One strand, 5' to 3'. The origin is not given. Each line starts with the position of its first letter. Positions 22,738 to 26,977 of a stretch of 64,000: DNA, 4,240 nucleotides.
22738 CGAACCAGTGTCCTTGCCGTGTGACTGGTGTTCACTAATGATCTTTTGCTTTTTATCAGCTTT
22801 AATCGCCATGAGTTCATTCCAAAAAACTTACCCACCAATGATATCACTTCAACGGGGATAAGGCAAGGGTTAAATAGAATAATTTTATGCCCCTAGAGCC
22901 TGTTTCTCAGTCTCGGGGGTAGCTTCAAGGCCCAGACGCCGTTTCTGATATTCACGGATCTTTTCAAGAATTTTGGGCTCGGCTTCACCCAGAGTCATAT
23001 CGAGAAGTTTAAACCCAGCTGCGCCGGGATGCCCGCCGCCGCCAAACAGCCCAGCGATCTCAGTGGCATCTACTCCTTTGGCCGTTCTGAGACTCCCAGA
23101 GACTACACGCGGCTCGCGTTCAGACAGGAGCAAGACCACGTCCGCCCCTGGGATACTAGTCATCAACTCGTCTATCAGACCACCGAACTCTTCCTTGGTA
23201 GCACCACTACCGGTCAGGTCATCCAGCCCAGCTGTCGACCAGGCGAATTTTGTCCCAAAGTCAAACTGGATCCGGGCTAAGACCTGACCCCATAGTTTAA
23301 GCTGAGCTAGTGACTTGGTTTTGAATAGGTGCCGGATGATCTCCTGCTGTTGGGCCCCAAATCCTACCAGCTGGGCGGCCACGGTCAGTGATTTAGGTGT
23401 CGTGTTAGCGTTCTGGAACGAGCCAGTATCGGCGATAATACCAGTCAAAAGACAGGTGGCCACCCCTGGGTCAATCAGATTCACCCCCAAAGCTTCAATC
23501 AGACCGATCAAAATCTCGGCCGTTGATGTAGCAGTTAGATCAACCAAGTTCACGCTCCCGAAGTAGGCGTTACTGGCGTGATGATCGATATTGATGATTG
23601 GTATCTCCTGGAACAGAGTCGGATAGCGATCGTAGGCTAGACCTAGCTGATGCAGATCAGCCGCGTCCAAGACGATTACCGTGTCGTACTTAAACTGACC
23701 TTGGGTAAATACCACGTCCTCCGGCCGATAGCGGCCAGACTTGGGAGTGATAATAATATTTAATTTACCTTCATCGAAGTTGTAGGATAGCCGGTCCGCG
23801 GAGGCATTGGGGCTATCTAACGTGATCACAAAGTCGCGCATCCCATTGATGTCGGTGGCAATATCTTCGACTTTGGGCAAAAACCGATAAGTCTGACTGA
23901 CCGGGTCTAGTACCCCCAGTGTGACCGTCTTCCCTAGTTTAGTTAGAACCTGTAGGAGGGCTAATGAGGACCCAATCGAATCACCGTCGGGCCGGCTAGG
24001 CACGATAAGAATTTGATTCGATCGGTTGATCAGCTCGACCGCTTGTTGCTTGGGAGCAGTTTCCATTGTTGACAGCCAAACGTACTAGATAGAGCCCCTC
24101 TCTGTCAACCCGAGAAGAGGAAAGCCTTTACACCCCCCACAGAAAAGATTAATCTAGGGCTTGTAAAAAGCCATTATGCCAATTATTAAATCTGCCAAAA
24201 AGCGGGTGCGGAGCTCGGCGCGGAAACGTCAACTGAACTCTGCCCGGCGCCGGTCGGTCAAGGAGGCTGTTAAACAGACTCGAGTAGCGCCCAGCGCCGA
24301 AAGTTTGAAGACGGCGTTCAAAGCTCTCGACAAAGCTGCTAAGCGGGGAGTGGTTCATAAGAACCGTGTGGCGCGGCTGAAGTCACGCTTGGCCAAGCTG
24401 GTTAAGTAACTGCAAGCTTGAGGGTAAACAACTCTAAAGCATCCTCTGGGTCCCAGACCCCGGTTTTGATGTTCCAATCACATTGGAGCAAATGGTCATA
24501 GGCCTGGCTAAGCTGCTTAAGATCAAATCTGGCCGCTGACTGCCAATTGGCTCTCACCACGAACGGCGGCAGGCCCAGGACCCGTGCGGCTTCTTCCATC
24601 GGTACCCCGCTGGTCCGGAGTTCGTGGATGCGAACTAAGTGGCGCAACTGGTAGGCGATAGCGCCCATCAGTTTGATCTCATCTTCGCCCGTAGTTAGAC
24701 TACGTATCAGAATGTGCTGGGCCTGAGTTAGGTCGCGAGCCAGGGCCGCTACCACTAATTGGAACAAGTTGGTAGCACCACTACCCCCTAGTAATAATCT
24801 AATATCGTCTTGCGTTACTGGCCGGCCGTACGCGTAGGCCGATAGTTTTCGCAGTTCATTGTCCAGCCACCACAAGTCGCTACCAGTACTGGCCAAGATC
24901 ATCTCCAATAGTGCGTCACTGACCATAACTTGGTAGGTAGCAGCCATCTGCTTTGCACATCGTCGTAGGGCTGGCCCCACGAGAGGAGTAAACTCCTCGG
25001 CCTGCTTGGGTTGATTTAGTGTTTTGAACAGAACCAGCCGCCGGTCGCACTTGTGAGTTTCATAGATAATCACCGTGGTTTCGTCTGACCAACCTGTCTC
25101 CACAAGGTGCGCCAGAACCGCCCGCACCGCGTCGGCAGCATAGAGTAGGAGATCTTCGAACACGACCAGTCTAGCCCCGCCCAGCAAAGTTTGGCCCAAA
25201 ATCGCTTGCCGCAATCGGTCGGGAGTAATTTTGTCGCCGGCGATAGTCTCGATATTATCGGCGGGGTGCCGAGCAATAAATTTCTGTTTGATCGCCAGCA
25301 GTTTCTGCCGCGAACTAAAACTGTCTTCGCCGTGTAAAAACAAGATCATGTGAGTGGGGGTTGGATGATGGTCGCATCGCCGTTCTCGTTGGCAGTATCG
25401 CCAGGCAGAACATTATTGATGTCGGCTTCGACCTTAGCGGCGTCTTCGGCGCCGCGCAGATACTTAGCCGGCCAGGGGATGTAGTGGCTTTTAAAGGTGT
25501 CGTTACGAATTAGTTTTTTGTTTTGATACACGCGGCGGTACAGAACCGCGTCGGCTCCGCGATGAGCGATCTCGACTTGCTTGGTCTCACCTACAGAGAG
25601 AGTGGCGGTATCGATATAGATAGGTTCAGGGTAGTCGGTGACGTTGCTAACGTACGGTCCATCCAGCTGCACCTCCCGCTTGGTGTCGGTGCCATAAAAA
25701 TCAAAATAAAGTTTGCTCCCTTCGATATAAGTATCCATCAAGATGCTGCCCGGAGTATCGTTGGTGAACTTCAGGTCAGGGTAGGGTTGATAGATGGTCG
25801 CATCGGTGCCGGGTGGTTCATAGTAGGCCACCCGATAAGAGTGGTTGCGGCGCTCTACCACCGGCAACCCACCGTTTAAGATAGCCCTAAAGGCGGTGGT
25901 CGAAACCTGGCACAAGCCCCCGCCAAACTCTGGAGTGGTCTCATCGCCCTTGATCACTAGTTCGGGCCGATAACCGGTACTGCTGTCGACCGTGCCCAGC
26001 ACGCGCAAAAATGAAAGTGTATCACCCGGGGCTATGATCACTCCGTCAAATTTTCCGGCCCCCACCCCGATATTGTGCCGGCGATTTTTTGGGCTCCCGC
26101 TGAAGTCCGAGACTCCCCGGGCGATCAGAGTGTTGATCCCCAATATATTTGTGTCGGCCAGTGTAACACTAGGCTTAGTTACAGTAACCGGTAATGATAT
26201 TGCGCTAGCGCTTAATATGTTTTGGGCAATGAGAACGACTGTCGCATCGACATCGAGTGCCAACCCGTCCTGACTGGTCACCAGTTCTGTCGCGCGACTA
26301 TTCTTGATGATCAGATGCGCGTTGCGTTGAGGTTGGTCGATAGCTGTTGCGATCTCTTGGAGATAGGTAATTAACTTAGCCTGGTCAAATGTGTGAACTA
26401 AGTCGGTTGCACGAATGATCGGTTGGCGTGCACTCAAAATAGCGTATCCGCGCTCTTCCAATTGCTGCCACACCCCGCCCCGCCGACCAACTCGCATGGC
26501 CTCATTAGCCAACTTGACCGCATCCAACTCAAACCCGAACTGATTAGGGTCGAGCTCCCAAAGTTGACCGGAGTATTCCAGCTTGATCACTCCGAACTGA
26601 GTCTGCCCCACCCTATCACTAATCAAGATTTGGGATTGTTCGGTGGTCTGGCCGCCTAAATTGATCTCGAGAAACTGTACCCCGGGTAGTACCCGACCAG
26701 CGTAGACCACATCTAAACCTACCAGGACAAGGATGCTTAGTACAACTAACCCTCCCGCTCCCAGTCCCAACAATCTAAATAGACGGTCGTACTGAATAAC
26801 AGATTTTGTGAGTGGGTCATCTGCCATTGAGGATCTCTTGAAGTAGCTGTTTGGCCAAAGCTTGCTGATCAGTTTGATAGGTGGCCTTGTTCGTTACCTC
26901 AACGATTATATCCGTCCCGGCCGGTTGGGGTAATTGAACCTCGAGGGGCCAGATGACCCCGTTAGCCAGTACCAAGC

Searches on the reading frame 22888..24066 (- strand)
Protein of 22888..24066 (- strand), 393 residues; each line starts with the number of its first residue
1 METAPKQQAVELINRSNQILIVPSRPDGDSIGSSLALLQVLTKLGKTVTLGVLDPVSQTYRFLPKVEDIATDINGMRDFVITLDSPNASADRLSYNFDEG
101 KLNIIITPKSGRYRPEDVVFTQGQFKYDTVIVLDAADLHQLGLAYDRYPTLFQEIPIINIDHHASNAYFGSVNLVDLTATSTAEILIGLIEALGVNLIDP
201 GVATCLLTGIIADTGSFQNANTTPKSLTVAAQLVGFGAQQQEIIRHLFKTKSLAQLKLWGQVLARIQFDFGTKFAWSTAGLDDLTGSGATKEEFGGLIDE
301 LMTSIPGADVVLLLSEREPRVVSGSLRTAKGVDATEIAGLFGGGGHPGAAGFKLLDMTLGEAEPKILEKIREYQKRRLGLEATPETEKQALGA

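Call 23: search_protein_families(library=pfam, proteins=[window:22888-24066:-], max_evalue=0.001)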
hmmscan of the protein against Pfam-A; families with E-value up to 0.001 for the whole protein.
window:22888-24066:- (393 aa): 2 families
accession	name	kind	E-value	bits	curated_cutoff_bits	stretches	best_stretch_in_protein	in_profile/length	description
PF01368.27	DHH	-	4.2e-13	50.1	28.1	1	19-210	2-125/125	DHH family, N-terminal domain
PF02272.25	DHHA1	-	9.2e-11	42.5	25.9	1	286-374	10-100/102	DHHA1 domain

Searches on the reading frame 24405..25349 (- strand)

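Call 23: search_protein_families(library=pfam, proteins=[window:24405-25349:-], max_evalue=0.001)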
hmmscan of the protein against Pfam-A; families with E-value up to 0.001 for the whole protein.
window:24405-25349:- (315 aa): 1 family
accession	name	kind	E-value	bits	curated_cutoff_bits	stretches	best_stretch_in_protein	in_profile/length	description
PF21694.2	DNA_pol3_delta_C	-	2.2e-24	86.2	27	1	193-312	2-121/121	DNA polymerase III delta subunit, C-terminal domain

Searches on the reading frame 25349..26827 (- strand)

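Call 28: search_protein_families(library=pfam, proteins=[window:25349-26827:-], max_evalue=0.001)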
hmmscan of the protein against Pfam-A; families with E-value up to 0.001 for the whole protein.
window:25349-26827:- (493 aa): 2 families
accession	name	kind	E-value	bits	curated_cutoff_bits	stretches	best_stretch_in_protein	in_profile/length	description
PF04294.18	VanW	-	1.6e-40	138.1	27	1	248-378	1-130/130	VanW like protein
PF12229.13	PG_binding_4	-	5.6e-13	49.5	22.1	1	90-206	1-110/117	Putative peptidoglycan binding domain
